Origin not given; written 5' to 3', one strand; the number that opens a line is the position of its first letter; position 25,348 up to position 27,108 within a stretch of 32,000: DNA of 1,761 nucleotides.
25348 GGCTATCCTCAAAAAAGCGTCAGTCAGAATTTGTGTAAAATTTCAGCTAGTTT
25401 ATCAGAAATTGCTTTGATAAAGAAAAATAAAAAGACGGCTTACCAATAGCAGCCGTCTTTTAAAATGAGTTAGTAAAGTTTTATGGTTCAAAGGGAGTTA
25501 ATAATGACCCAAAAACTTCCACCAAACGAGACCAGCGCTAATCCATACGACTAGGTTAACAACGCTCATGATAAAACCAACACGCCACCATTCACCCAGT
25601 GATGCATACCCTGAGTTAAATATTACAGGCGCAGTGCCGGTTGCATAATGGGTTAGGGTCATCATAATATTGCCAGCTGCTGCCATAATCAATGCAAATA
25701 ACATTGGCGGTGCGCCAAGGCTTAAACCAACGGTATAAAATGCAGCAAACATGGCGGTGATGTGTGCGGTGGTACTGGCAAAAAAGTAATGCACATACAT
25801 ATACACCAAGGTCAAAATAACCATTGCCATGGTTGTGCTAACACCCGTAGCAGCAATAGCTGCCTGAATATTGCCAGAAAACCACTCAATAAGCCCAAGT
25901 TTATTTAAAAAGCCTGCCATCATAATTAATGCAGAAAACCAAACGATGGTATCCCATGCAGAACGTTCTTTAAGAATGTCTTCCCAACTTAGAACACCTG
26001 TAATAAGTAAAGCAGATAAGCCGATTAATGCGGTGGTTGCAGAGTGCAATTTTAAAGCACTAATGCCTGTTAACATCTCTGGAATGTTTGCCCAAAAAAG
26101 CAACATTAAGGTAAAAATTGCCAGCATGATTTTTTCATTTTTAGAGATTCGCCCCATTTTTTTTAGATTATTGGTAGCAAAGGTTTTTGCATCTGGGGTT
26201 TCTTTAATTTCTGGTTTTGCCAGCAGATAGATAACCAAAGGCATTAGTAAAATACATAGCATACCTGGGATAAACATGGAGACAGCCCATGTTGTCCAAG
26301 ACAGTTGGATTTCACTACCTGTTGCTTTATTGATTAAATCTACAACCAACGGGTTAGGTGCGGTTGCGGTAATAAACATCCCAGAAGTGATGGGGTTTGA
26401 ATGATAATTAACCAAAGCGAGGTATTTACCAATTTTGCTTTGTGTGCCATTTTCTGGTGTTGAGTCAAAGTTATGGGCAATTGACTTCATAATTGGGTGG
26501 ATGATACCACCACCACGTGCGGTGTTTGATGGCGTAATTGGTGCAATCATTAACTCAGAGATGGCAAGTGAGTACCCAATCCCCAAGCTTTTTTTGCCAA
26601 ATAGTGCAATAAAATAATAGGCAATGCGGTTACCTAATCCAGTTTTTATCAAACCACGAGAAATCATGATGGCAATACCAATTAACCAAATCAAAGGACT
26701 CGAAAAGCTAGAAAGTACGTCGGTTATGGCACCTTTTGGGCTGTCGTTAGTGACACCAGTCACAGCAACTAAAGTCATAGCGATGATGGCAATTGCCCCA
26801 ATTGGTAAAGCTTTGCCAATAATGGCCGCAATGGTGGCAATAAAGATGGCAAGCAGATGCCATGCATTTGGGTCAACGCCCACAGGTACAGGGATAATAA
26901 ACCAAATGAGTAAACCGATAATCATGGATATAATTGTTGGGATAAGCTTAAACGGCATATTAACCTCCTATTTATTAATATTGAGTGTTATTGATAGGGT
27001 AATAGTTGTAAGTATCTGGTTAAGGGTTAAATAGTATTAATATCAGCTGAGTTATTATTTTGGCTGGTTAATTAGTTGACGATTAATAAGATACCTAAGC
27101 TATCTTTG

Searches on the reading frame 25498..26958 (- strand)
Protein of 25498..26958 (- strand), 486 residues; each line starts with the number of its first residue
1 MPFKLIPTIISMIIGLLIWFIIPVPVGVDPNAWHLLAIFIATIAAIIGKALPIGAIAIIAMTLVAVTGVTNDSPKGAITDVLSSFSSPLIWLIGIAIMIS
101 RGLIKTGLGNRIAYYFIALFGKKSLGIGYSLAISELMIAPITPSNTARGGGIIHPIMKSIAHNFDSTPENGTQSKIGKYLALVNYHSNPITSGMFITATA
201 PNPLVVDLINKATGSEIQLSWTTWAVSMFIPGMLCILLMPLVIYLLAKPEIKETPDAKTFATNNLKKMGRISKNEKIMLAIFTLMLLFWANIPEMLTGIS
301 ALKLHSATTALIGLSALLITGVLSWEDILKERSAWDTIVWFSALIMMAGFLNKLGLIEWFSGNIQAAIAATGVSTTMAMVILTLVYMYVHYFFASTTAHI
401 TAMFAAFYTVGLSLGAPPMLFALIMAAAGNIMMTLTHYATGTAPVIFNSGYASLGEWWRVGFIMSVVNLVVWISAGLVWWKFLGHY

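Call 20: search_protein_families(library=pfam, proteins=[window:25498-26958:-], max_evalue=0.1)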
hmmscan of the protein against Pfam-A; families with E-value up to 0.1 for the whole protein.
window:25498-26958:- (486 aa): 2 families
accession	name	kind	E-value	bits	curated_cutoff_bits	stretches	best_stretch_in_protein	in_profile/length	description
PF00939.25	Na_sulph_symp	-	1.9e-144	482.6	27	1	6-484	5-470/472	Sodium:sulfate symporter transmembrane region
PF03600.22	CitMHS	-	4.4e-18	65.9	31.9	1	44-426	2-336/336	Citrate transporter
